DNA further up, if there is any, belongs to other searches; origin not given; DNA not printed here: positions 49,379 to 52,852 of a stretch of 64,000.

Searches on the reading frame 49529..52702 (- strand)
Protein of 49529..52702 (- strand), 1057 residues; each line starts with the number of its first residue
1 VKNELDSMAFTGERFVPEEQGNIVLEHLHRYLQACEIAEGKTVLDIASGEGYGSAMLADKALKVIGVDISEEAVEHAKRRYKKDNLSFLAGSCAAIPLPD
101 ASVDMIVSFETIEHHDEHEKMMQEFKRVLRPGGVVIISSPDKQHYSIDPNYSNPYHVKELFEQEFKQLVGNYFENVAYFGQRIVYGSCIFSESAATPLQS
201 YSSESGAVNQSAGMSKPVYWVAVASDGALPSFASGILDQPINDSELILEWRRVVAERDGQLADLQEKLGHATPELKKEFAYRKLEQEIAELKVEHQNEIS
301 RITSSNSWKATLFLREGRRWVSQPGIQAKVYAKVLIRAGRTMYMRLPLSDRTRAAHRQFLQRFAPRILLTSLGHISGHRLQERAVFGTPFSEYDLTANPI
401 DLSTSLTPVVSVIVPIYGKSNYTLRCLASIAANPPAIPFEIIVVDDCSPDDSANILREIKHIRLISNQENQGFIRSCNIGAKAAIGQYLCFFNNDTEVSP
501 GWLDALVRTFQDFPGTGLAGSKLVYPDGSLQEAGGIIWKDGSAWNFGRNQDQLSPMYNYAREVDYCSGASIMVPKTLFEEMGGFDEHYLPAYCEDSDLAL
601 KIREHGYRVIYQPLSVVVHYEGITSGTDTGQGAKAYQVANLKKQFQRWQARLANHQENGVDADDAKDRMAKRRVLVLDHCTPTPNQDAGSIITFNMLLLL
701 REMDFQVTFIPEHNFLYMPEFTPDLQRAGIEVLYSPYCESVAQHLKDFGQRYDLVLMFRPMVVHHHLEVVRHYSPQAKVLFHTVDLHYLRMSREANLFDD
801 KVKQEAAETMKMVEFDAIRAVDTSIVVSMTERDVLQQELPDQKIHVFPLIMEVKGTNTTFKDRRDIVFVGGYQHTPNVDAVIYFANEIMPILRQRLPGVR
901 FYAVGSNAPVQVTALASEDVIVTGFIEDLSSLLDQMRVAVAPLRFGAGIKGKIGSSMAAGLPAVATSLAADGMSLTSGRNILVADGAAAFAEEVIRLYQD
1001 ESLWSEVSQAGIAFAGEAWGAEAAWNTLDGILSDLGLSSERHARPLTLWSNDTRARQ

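Call 28: search_protein_families(library=pfam, proteins=[window:49529-52702:-], max_evalue=0.001)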
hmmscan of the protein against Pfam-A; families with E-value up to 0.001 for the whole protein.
window:49529-52702:- (1057 aa): 21 families
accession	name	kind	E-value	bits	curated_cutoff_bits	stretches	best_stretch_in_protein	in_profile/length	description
PF00535.33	Glycos_transf_2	-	2.7e-28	99.4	23.3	1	411-542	1-132/168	Glycosyl transferase family 2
PF08241.18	Methyltransf_11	-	2.3e-24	86.3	21.2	1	44-137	1-95/95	Methyltransferase domain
PF13692.12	Glyco_trans_1_4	-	5.8e-24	85.4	27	1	864-1000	2-142/142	Glycosyl transferases group 1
PF13649.12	Methyltransf_25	-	2.3e-22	79.9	27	1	43-133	1-97/97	Methyltransferase domain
PF13847.12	Methyltransf_31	-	2.8e-22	79.4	27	1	39-162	3-127/145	Methyltransferase domain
PF13641.12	Glyco_tranf_2_3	-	4.1e-17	63.4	27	1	409-649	2-228/230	Glycosyltransferase like family 2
PF13489.12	Methyltransf_23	-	1.7e-14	54.3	27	1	29-149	14-128/164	Methyltransferase domain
PF08242.18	Methyltransf_12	-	4.2e-13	50.3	30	1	44-135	1-98/98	Methyltransferase domain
PF10111.15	Glyco_tranf_2_2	-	6.8e-11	42.6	27.3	1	439-605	30-202/276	Glycosyltransferase like family 2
PF01209.24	Ubie_methyltran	-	3.3e-10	40.1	20.1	1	38-138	46-152/233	ubiE/COQ5 methyltransferase family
PF02353.26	CMAS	-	5.4e-09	36.2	27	1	29-144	52-171/273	Mycolic acid cyclopropane synthetase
PF05175.20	MTS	-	8.2e-07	29.3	23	1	35-145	30-146/170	Methyltransferase small domain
PF13632.12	Glyco_trans_2_3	-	1.8e-06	28.4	27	1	494-648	7-139/198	Glycosyl transferase family group 2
PF03141.22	Methyltransf_29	-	1.7e-05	24.1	23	1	6-145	83-225/506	Putative S-adenosyl-L-methionine-dependent methyltransferase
PF01135.25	PCMT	-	5e-05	23.6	20.3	1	31-87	65-124/210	Protein-L-isoaspartate(D-aspartate) O-methyltransferase (PCMT)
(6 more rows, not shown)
